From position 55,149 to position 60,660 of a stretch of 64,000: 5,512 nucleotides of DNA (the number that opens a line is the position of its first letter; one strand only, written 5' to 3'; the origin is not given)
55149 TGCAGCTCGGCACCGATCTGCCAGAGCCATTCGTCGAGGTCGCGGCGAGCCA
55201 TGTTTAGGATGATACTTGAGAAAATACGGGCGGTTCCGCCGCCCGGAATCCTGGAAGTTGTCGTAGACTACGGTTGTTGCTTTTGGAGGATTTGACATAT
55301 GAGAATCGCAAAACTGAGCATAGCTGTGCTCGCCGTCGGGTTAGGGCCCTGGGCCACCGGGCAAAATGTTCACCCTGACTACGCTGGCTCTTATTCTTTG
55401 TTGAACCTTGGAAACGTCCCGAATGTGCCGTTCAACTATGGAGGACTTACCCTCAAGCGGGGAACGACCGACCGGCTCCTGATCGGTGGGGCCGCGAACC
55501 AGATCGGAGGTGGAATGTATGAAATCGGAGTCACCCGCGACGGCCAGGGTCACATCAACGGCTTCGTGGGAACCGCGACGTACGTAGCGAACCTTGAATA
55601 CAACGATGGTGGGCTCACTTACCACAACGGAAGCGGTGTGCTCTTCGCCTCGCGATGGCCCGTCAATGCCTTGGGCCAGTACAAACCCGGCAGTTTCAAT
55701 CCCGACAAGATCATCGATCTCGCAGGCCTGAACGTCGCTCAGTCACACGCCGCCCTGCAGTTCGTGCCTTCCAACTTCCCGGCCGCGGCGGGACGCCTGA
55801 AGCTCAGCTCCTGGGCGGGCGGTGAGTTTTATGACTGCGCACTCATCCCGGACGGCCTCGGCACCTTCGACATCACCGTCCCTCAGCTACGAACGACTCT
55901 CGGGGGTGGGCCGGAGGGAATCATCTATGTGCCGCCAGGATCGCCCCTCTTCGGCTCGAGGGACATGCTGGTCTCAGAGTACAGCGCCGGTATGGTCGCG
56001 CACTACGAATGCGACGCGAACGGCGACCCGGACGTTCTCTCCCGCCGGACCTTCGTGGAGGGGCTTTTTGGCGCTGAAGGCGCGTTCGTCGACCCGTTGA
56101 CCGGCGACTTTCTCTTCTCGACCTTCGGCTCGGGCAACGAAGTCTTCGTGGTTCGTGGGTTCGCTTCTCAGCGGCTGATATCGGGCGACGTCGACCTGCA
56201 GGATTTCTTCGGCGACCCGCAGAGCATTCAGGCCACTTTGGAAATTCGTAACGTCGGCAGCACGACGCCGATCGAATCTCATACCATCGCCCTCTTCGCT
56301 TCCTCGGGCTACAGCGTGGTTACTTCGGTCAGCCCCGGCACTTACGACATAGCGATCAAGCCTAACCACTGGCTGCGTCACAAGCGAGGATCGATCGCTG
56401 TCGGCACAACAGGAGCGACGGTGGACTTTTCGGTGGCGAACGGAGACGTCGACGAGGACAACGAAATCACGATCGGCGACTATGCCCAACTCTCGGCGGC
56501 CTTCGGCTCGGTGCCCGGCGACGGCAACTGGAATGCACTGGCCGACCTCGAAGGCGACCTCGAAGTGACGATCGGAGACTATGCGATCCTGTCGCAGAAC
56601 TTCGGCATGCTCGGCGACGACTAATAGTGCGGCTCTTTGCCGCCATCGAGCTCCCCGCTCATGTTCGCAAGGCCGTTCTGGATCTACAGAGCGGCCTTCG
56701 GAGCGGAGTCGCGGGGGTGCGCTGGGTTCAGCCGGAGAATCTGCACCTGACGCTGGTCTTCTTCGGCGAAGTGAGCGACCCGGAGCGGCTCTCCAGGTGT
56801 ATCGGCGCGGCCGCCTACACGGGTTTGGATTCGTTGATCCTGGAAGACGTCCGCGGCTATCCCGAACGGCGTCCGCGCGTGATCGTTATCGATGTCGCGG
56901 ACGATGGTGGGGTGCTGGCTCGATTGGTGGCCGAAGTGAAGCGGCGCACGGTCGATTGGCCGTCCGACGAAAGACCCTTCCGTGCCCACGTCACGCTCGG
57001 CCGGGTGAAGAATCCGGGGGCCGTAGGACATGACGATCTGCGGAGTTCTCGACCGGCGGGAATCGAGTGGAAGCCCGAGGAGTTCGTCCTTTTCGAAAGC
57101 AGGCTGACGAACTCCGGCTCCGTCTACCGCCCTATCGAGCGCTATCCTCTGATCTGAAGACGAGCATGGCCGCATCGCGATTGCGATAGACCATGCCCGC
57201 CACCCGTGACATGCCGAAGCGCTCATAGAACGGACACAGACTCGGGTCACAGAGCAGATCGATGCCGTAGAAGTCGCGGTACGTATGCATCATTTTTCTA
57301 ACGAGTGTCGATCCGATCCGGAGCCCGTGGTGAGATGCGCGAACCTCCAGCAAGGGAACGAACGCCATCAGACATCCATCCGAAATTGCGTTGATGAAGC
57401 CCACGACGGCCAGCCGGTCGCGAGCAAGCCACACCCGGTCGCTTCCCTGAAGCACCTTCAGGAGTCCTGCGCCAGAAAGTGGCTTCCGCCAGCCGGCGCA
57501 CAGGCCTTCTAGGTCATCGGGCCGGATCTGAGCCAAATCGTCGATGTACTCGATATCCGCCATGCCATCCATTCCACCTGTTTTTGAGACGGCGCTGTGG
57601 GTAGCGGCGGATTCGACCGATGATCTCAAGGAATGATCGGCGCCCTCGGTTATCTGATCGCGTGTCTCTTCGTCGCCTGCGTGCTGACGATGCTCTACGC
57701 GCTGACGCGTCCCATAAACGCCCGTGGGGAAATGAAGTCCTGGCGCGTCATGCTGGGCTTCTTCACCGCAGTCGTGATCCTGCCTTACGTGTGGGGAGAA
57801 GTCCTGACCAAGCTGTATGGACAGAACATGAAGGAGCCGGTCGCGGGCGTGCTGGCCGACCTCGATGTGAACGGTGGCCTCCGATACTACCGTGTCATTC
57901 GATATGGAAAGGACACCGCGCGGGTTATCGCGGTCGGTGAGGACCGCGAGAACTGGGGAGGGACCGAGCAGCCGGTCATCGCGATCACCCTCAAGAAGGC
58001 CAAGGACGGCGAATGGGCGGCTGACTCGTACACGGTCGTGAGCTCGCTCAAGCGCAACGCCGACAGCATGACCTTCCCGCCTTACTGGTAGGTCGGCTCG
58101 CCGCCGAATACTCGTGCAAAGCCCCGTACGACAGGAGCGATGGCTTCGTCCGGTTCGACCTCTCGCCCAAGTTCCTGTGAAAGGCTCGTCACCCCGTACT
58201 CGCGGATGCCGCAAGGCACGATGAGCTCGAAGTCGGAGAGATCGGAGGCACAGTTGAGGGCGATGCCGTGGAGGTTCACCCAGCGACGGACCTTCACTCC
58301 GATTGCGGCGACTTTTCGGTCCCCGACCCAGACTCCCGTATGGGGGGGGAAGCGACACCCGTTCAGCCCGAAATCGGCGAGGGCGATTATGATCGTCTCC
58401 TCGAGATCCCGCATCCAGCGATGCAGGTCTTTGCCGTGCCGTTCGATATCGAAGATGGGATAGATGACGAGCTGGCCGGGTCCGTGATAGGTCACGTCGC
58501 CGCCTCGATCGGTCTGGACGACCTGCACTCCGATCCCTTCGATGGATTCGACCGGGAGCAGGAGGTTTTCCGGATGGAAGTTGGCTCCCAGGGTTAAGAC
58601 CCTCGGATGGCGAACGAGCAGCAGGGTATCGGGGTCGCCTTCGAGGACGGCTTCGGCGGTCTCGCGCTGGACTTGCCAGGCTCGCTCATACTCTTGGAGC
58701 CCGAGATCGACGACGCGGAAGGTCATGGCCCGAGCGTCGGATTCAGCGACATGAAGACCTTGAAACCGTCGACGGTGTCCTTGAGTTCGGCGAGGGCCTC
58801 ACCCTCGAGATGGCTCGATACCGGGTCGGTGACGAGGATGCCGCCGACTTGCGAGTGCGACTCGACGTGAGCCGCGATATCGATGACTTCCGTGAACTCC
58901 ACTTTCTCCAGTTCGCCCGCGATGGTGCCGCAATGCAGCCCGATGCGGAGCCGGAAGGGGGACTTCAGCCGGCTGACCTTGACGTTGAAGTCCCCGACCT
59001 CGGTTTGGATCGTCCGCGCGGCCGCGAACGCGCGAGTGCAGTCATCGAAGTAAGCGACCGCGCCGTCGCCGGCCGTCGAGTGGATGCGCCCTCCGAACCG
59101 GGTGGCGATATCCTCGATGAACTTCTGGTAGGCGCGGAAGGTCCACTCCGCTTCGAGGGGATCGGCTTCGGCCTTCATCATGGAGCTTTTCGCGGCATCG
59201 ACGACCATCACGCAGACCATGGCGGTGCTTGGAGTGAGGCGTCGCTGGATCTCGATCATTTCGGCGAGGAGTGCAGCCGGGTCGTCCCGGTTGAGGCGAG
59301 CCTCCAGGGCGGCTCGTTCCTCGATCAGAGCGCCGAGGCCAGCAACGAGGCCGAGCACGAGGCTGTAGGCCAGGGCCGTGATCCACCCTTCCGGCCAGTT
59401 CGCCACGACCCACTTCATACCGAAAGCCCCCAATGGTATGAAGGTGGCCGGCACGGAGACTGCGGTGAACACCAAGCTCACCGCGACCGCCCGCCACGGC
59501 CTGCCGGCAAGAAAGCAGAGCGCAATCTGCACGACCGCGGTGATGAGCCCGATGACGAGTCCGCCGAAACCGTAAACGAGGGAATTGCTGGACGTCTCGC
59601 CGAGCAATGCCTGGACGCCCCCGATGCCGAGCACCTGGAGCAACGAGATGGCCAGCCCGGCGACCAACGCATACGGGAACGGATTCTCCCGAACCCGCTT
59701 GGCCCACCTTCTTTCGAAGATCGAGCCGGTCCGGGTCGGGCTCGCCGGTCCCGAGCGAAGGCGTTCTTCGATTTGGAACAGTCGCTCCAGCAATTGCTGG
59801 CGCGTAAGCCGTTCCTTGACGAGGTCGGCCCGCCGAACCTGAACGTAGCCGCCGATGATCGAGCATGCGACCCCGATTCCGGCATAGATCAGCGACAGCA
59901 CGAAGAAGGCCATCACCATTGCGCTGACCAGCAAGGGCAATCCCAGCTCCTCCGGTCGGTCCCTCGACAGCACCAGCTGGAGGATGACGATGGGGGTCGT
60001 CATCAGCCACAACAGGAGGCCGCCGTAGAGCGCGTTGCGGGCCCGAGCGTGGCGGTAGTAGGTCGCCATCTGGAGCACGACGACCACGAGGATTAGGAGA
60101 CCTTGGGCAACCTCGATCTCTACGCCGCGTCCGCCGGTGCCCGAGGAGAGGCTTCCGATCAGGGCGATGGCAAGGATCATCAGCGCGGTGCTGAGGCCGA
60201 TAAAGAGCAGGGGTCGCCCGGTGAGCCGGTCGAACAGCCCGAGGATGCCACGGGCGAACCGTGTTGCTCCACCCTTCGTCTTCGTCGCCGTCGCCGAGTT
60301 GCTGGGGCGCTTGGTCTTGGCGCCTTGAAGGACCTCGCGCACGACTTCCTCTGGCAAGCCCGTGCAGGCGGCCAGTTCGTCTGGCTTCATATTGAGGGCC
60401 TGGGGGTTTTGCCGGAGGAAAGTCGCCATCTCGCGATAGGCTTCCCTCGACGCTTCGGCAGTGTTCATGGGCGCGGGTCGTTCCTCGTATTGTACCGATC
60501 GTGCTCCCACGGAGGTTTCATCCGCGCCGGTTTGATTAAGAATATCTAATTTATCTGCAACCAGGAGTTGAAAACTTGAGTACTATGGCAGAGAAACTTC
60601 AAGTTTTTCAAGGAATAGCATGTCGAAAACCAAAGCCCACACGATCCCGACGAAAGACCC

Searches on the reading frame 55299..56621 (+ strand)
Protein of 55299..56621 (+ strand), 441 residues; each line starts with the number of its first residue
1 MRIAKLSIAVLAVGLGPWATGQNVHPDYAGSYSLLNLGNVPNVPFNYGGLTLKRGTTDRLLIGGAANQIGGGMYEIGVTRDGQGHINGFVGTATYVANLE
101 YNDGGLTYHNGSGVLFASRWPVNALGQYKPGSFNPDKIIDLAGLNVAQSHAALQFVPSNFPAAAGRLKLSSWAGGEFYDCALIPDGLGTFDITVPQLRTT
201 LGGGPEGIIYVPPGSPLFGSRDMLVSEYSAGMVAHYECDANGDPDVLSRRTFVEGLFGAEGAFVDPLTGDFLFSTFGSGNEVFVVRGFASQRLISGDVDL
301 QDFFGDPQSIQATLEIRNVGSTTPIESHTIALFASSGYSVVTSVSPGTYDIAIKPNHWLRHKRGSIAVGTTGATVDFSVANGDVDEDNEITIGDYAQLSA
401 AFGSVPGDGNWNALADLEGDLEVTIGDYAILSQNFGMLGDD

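Call 5: search_protein_families(library=pfam, proteins=[window:55299-56621:+], max_evalue=1)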
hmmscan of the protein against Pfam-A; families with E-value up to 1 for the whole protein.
window:55299-56621:+ (441 aa): 1 family
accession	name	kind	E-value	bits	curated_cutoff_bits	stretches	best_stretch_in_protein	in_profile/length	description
PF00404.24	Dockerin_1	-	2.8e-05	24.7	22.9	1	382-434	2-55/57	Dockerin type I domain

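Call 6: search_protein_families(library=ncbifam, proteins=[window:55299-56621:+], max_evalue=1)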
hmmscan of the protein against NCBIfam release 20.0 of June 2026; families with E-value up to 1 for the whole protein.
window:55299-56621:+ (441 aa): 0 families

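Call 23: find_encoding_contigs(protein=window:55299-56621:+, flank=10000, max_places=4)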
Protein window:55299-56621:+ (441 aa): 23 contigs read that carry it; 2 places shown.
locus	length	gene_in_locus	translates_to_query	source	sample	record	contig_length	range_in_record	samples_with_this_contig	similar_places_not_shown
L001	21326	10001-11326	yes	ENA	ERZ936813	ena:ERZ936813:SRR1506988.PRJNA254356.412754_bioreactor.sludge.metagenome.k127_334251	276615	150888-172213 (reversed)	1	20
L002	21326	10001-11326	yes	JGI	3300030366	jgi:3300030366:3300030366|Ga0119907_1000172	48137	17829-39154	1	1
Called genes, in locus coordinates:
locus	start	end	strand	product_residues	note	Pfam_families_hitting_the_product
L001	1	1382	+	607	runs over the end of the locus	PF00404:Dockerin_1 (weak)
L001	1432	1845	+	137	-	-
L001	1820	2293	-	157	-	PF10604:Polyketide_cyc2 (weak), PF03364:Polyketide_cyc, PF28469:DUF8410 (weak)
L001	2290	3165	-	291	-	PF00376:MerR (weak), PF13411:MerR_1, PF02607:B12-binding_2 (weak), PF02310:B12-binding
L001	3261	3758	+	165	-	PF02469:Fasciclin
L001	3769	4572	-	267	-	PF12705:PDDEXK_1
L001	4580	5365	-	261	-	PF06182:ABC2_membrane_6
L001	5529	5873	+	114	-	PF13442:Cytochrome_CBB3 (faint)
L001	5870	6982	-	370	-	PF01408:GFO_IDH_MocA, PF02894:GFO_IDH_MocA_C, PF22725:GFO_IDH_MocA_C3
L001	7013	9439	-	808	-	PF02190:LON_substr_bdg, PF00004:AAA, PF07728:AAA_5, PF22667:Lon_lid, PF05362:Lon_C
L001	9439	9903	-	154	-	PF00011:HSP20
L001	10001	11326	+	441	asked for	-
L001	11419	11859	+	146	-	PF02834:LigT_PEase (weak), PF13563:2_5_RNA_ligase2 (weak), PF02834:LigT_PEase (weak)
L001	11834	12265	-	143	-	-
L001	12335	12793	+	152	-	-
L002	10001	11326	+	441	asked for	-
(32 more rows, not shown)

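Call 61: list_cluster_members(proteins=[window:55299-56621:+, window:44857-46677:+, window:41481-42569:-, window:21974-24088:+, window:42713-44791:+])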
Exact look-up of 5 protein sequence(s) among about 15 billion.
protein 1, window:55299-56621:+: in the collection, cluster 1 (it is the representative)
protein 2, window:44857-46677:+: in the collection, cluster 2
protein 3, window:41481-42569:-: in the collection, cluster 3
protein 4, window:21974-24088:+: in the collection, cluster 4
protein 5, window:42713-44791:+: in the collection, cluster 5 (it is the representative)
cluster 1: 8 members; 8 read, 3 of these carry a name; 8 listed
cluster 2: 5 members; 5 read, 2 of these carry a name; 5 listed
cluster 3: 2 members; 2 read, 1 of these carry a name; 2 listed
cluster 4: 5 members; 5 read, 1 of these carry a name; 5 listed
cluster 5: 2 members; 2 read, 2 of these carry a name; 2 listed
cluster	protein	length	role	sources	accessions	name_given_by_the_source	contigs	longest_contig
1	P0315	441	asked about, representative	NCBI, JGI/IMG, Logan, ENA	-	-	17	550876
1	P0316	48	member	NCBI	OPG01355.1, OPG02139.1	GntR family transcriptional regulator, partial [Microbispora sp. GKU 823]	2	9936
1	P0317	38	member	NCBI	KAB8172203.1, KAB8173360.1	GntR family transcriptional regulator, partial [Microbispora catharanthi]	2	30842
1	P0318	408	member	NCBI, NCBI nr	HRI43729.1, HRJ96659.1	MAG TPA: hypothetical protein PLL78_08215 [Fimbriimonadaceae bacterium] | hypothetical protein [Fimbriimonadaceae bacterium]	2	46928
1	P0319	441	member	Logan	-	-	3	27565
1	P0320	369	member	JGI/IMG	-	-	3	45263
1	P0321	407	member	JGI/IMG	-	-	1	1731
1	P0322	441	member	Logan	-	-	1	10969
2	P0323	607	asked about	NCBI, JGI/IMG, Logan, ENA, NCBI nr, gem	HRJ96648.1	MAG TPA: hypothetical protein PLL78_08160 [Fimbriimonadaceae bacterium] | hypothetical protein [Fimbriimonadaceae bacterium]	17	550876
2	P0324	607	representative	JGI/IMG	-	-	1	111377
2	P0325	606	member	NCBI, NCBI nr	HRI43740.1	MAG TPA: hypothetical protein PLV39_06190 [Fimbriimonadaceae bacterium] | hypothetical protein [Fimbriimonadaceae bacterium]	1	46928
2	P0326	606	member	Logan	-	-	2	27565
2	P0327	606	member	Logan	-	-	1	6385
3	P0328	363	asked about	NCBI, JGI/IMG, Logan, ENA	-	-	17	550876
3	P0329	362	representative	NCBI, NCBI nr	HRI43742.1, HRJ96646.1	MAG TPA: dockerin type I domain-containing protein [Fimbriimonadaceae bacterium] | dockerin type I domain-containing protein [Fimbriimonadaceae bacterium]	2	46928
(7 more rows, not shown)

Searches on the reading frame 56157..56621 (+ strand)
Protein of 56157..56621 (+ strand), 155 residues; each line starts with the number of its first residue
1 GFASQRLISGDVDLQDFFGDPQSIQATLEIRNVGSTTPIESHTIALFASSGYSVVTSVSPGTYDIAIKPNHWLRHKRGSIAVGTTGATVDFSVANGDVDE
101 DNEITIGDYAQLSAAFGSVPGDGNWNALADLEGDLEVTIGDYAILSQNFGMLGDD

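Call 17: predict_structure(alignment_id=A2)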
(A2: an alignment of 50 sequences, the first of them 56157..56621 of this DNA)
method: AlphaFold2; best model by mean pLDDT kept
length: 155 residues; sequences in the alignment: 50
mean_pLDDT: 97.2   pTM: 0.89
mean pLDDT of the five models: 97.2, 97.2, 97.0, 96.8, 96.8
residues with pLDDT >= 90: 151; 70-90: 2; 50-70: 2; < 50: 0
segments of 3 or more residues with pLDDT < 50: none
pLDDT, mean of each block of 10 residues (from residue 1): 86 97 98 98 97 98 98 98 98 98 98 99 98 98 98 97
secondary structure, 60 per line:
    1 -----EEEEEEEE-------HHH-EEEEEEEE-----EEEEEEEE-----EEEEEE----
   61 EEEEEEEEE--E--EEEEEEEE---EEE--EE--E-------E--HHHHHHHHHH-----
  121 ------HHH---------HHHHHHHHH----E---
elements in order: E6-13 E25-32 E38-45 E51-56 E61-69 E75-82 E86-88 H106-115 H139-147

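Call 21: fold_search(model_id=the predicted structure, library=pdb)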
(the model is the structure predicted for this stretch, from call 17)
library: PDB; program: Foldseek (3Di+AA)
matches with E <= 10: 1457; with E <= 0.001: 17
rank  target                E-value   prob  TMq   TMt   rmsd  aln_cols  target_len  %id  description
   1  4wi0_B                1.2e-10  1.00  0.74  0.74   3.1       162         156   20  Crystal structure of Coh3ScaB-XDoc_M2ScaA complex: A C-terminal interface mutant of type II Cohesin-X-Dockerin complex (released 2015-10-07)
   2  4u3s_B                1.4e-10  1.00  0.73  0.72   3.3       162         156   20  Crystal structure of Coh3ScaB-XDoc_M1ScaA complex: A N-terminal interface mutant of type II Cohesin-X-Dockerin complex (released 2015-07-29)
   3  3kcp_A                4.0e-10  1.00  0.71  0.39   3.6       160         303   21  Crystal structure of interacting Clostridium thermocellum multimodular components (released 2010-02-09)
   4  2b59_B                7.3e-10  1.00  0.71  0.71   3.5       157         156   20  The type II cohesin dockerin complex (released 2005-10-11)
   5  4fl4_L                1.2e-09  1.00  0.75  0.41   3.6       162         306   19  Scaffoldin conformation and dynamics revealed by a ternary complex from the Clostridium thermocellum cellulosome (released 2012-06-27)
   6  4fl4_I                1.3e-09  1.00  0.74  0.40   3.7       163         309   20  Scaffoldin conformation and dynamics revealed by a ternary complex from the Clostridium thermocellum cellulosome (released 2012-06-27)
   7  5g5d_B                2.2e-09  1.00  0.72  0.72   3.7       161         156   20  Crystal Structure of the CohScaC2-XDocCipA type II complex from Clostridium thermocellum (released 2017-04-05)
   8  4fl4_C                5.8e-09  1.00  0.74  0.40   3.6       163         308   21  Scaffoldin conformation and dynamics revealed by a ternary complex from the Clostridium thermocellum cellulosome (released 2012-06-27)
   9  5m0y_B                2.3e-08  1.00  0.71  0.70   3.7       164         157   21  Crystal Structure of the CohScaA-XDocCipB type II complex from Clostridium thermocellum at 1.5Angstrom resolution (released 2017-09-06)
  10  5k39_B                2.5e-08  1.00  0.69  0.70   3.2       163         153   21  THE TYPE II COHESIN DOCKERIN COMPLEX FROM CLOSTRIDIUM THERMOCELLUM (released 2017-03-29)
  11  6yoa_A                1.4e-05  1.00  0.39  0.43   4.8       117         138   14  Lig v 1 structure and the inflammatory response to the Ole e 1 protein family (released 2020-05-13)
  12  6yoa_B                3.7e-05  1.00  0.41  0.46   4.7       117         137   14  Lig v 1 structure and the inflammatory response to the Ole e 1 protein family (released 2020-05-13)
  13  5aq0_A                1.6e-04  1.00  0.37  0.65   3.9        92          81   18  The structure of the Transthyretin-like domain of the first catalytic domain of the HUMAN Carboxypeptidase D (released 2016-09-28)
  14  5aq0_B                2.5e-04  1.00  0.37  0.63   4.0        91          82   18  The structure of the Transthyretin-like domain of the first catalytic domain of the HUMAN Carboxypeptidase D (released 2016-09-28)
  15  4yok                  5.4e-04  1.00  0.37  0.30   4.5       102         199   11  Crystal structure of a DUF3823 family protein (PARMER_04126) from Parabacteroides merdae ATCC 43184 at 1.80 A resolution (released 2015-03-25)
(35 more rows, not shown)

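Call 27: find_related_loci(query=A2, collection=genome_contigs, flank=10000)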
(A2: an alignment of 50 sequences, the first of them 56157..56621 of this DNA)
Query A2 (155 aa) in genome_contigs; peptide patterns used: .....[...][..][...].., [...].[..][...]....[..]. (x = any residue, [..] = any of these).
564 stretches matched a pattern (row limit reached: there are more); 480 encode a relative of the query (tblastn E <= 1e-3); the best 80 are kept; 78 distinct loci.
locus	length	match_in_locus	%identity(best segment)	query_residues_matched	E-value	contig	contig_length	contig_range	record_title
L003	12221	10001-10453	57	3-155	3e-54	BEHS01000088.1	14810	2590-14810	Bacterium HR16 DNA, contig: NODE_1157_88, isolate: HRbin16, whole genome shotgun sequence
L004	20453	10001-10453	58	3-155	2e-51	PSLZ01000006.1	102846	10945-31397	MAG: Armatimonadota bacterium isolate ERB_33_1 NODE_68_length_102846_cov_7.743314, whole genome shotgun sequence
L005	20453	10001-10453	53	3-155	2e-49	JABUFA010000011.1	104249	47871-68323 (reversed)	MAG: Chthonomonadia bacterium isolate Ch118 NODE_392_length_104249_cov_31.0152_ID_8687367, whole genome shotgun sequence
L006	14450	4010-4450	55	6-155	1e-48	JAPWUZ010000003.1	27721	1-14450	MAG: Armatimonadota bacterium isolate RSWS16 scaffold_189_c1, whole genome shotgun sequence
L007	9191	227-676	54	4-155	2e-48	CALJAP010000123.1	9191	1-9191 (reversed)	MAG: uncultured bacterium isolate S1_Bin_METABAT__209_1 genome assembly, contig: c_000000628161, whole genome shotgun se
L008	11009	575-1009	54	8-155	1e-45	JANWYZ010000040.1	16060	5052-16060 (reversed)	MAG: bacterium isolate SKYG83 NODE_40_length_16060_cov_3.336608, whole genome shotgun sequence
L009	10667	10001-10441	50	8-155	8e-45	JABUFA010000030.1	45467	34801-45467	MAG: Chthonomonadia bacterium isolate Ch118 NODE_1155_length_45467_cov_30.256_ID_8688893, whole genome shotgun sequence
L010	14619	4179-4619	51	7-155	5e-44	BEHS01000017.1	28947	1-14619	Bacterium HR16 DNA, contig: NODE_528_17, isolate: HRbin16, whole genome shotgun sequence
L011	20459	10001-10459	47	4-154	2e-43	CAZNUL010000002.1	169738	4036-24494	MAG TPA_asm: uncultured Fimbriimonadaceae bacterium isolate binchicken_co185_284 genome assembly, contig: NODE_96_length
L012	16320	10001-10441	48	8-155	5e-43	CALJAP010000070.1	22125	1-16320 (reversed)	MAG: uncultured bacterium isolate S1_Bin_METABAT__209_1 genome assembly, contig: c_000001596886, whole genome shotgun se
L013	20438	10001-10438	49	8-155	2e-42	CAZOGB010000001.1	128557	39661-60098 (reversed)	MAG TPA_asm: uncultured bacterium isolate binchicken_co30_132 genome assembly, contig: NODE_157_length_128557_cov_26.400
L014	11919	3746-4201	47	2-155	4e-42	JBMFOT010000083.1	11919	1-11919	MAG: Armatimonadota bacterium isolate KM4338-44 NODE_83_length_11919_cov_3.694055, whole genome shotgun sequence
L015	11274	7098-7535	49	8-155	5e-42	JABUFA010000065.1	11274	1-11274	MAG: Chthonomonadia bacterium isolate Ch118 NODE_4474_length_11274_cov_31.6202_ID_8695531, whole genome shotgun sequence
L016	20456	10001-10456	49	2-155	8e-42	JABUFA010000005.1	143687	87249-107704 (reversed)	MAG: Chthonomonadia bacterium isolate Ch118 NODE_249_length_143687_cov_30.881_ID_8687081, whole genome shotgun sequence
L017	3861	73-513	48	8-155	1e-41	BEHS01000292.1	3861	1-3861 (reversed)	Bacterium HR16 DNA, contig: NODE_6708_292, isolate: HRbin16, whole genome shotgun sequence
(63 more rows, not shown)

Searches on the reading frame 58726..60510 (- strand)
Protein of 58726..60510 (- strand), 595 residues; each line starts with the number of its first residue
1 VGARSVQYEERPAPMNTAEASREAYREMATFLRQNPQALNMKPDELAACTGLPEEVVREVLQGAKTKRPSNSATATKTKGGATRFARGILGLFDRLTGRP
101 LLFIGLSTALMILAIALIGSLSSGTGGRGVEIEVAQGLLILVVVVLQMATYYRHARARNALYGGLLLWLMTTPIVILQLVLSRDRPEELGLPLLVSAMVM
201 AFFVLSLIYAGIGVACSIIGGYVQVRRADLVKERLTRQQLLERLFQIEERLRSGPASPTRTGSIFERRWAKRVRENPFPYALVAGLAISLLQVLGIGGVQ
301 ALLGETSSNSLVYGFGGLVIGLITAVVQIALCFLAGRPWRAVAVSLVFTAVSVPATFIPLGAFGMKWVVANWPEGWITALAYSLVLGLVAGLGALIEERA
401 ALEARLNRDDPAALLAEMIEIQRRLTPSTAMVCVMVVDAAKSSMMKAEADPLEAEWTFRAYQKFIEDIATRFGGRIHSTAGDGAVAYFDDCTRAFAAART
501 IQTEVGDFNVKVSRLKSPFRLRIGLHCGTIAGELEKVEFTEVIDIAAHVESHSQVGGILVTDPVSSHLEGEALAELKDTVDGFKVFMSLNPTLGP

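Call 39: search_protein_families(library=pfam, proteins=[window:58726-60510:-], max_evalue=0.01)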
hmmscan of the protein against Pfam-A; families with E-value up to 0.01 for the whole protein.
window:58726-60510:- (595 aa): 1 family
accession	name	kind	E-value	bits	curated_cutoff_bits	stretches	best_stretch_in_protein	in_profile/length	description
PF00211.25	Guanylate_cyc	-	0.00036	20.6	21.9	1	429-569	6-156/183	Adenylate and Guanylate cyclase catalytic domain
